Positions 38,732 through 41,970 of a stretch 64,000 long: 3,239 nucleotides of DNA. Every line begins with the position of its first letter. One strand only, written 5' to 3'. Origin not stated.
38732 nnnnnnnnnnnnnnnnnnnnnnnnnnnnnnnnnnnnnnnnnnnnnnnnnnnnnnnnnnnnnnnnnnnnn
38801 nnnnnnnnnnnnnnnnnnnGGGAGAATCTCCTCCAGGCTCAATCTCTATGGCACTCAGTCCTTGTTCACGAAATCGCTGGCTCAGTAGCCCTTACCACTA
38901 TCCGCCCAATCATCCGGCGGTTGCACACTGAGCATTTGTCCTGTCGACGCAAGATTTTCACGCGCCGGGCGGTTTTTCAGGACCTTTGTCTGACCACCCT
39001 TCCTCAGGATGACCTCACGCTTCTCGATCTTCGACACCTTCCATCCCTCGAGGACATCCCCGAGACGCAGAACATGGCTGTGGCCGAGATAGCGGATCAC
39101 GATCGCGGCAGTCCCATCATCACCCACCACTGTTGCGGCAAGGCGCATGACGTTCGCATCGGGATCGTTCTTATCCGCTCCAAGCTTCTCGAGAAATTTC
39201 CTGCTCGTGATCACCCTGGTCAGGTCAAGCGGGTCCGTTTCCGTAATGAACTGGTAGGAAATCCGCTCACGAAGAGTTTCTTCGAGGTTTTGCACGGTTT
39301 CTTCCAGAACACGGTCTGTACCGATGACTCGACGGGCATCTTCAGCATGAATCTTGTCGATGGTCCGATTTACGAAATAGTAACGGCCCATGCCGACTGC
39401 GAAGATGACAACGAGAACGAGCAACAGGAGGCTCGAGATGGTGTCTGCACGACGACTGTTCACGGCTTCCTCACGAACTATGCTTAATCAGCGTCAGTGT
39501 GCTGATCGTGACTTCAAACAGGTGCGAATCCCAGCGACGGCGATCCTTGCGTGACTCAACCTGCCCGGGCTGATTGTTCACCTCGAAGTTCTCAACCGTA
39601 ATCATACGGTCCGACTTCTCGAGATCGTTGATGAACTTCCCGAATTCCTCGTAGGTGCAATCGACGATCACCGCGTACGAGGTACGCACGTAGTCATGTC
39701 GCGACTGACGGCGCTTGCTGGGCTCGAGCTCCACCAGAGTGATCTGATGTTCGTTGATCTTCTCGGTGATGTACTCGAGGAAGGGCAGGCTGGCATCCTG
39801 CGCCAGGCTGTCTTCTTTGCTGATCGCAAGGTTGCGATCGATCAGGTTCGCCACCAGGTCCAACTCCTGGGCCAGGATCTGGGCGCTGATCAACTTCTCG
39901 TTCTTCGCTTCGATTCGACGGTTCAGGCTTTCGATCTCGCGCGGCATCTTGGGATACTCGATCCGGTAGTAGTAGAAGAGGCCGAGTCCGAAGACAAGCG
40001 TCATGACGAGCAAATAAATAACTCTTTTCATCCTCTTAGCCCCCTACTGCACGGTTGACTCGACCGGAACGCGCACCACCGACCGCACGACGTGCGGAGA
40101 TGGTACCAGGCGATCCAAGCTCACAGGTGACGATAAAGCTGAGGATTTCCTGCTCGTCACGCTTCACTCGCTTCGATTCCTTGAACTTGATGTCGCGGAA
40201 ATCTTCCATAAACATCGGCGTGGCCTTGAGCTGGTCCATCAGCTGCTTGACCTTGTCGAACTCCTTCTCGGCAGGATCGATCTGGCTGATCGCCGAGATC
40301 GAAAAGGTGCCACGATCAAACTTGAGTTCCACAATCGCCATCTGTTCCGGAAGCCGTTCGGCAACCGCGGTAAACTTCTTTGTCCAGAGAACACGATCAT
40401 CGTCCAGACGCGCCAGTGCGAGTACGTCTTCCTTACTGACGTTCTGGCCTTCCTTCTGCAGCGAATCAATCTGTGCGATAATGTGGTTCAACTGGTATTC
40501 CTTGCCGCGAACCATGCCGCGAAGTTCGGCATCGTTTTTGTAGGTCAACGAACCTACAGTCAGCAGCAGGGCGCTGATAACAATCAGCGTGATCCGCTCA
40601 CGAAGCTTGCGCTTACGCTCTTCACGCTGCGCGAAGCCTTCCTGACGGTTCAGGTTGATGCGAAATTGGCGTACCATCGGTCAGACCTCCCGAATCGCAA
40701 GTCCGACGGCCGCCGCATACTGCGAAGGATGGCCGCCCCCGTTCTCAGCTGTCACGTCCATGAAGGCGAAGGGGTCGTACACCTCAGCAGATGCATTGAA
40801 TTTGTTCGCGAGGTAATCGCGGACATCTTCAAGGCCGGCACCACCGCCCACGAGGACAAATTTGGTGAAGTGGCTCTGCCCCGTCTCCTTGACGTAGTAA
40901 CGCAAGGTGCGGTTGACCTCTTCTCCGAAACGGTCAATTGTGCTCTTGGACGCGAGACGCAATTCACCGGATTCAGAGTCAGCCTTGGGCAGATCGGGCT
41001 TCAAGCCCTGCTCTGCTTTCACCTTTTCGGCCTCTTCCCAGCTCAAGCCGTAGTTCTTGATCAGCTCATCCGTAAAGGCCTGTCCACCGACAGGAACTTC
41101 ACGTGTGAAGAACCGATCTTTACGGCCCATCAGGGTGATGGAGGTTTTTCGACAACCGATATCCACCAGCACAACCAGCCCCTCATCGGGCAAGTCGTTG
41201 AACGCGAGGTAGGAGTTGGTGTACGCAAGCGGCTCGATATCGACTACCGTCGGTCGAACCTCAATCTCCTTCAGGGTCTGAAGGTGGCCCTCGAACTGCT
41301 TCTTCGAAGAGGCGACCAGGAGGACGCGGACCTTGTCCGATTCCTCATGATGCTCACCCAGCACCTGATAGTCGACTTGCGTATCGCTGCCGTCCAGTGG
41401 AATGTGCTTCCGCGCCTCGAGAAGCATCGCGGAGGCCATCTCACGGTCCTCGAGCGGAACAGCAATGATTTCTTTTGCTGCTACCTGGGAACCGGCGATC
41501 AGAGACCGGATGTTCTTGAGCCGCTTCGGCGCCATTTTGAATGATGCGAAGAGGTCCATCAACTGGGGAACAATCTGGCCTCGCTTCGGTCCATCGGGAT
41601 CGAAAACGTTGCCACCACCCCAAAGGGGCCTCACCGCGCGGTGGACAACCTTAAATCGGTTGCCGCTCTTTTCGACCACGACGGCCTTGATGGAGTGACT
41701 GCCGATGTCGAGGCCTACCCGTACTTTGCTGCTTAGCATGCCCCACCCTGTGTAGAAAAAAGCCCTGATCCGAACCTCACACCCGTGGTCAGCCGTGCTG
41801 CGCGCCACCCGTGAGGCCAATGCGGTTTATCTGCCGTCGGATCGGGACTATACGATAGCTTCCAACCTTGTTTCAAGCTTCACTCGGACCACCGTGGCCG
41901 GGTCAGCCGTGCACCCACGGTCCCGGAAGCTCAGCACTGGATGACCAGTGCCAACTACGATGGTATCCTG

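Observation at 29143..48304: Complete ~19 kb type IV pilus supercluster with non-canonical inserted genes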

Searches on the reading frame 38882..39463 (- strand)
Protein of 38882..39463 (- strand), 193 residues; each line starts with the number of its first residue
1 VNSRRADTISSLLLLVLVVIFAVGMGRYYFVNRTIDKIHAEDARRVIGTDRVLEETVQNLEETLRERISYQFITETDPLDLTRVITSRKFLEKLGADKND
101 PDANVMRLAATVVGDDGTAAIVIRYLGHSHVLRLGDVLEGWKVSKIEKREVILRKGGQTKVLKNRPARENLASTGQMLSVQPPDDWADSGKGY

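Call 4: search_protein_families(library=pfam, proteins=[window:38882-39463:-], max_evalue=0.01)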
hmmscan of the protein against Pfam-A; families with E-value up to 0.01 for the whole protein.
window:38882-39463:- (193 aa): 1 family
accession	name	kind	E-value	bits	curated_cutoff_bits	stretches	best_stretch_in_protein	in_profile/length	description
PF23893.1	Y4YQ_C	-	4.9e-05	23.5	27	1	128-161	18-52/53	Uncharacterised protein Y4YQ C-terminal domain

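Call 5: search_protein_families(library=ncbifam, proteins=[window:38882-39463:-], max_evalue=0.01)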
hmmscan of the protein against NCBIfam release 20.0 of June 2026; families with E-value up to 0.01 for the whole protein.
window:38882-39463:- (193 aa): 1 family
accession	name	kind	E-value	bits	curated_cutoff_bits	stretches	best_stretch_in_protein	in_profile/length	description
NF041515.1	GspC_delta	equivalog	4.6e-06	26.6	150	1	72-170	67-169/311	type II secretion system protein GspC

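Call 67: search_protein_families(library=pfam, proteins=[window:38882-39463:-], max_evalue=1)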
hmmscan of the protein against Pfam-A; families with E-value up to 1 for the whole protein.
window:38882-39463:- (193 aa): 5 families
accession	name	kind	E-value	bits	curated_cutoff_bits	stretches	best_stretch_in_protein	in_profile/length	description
PF23893.1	Y4YQ_C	-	4.9e-05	23.5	27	1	128-161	18-52/53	Uncharacterised protein Y4YQ C-terminal domain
PF17456.7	TcpS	-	0.017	15.4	28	1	71-158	66-151/155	Toxin-coregulated pilus protein S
PF23862.1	CdsD_C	-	0.026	15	27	1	130-157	23-50/56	CdsD C-terminal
PF11356.14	T2SSC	-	0.12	12.7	27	1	106-162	80-139/141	Type II secretion system protein C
PF14841.11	FliG_M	-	0.17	12.5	25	1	38-69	39-70/76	FliG middle domain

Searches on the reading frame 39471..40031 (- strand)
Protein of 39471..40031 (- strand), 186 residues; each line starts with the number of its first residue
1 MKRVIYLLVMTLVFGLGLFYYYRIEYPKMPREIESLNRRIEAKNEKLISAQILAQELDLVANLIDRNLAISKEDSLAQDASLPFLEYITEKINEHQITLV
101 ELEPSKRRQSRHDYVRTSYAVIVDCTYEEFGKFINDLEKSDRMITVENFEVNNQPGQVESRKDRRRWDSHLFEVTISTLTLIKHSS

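Call 4: search_protein_families(library=pfam, proteins=[window:39471-40031:-], max_evalue=0.01)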
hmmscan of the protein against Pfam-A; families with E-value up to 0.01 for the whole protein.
window:39471-40031:- (186 aa): 2 families
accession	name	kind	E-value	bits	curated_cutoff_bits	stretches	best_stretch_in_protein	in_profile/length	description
PF04350.18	PilO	-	2.6e-06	28.1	22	1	78-157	48-127/145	Pilus assembly protein, PilO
PF10741.14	T2SSM_b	-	0.00023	21.5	21.7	1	95-157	30-89/111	Type II secretion system (T2SS), protein M subtype b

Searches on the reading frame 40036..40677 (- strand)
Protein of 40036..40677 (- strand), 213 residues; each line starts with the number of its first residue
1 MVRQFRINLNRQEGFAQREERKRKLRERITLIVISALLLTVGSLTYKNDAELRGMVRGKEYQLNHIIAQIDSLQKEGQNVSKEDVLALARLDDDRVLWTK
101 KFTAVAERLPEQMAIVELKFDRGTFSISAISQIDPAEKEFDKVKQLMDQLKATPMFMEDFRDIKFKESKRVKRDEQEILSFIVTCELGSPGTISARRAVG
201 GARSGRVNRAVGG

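Call 3: search_protein_families(library=pfam, proteins=[window:40036-40677:-], max_evalue=0.01)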
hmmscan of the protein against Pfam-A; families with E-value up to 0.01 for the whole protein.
window:40036-40677:- (213 aa): 1 family
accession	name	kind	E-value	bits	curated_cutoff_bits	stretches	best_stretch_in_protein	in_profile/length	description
PF05137.18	PilN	-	5e-06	26.9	22.8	1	103-187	4-78/78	Fimbrial assembly protein (PilN)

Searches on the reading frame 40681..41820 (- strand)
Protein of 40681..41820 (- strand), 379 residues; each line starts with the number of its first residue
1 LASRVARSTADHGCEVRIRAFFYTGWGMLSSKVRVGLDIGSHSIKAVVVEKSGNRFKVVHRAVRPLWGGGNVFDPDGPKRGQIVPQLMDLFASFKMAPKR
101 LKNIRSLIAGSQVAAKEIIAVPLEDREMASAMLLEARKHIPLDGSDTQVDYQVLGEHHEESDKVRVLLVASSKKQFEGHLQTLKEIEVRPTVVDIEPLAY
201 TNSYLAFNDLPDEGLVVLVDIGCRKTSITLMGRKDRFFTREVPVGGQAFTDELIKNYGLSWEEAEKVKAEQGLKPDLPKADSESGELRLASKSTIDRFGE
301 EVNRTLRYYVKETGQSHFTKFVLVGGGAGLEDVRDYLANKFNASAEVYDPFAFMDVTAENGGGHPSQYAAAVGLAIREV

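Call 3: search_protein_families(library=pfam, proteins=[window:40681-41820:-], max_evalue=0.01)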
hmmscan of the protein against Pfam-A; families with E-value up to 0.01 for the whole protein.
window:40681-41820:- (379 aa): 3 families
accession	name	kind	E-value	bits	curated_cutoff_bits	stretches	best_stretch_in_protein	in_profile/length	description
PF11104.14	PilM_2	-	3.6e-50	171.2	27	1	36-378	1-339/340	Type IV pilus assembly protein PilM;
PF14450.12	FtsA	-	3.9e-12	47.1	31.8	1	217-373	1-127/127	Cell division protein FtsA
PF06723.19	MreB_Mbl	-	0.002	17.5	27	0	218-257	149-192/327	MreB/Mbl protein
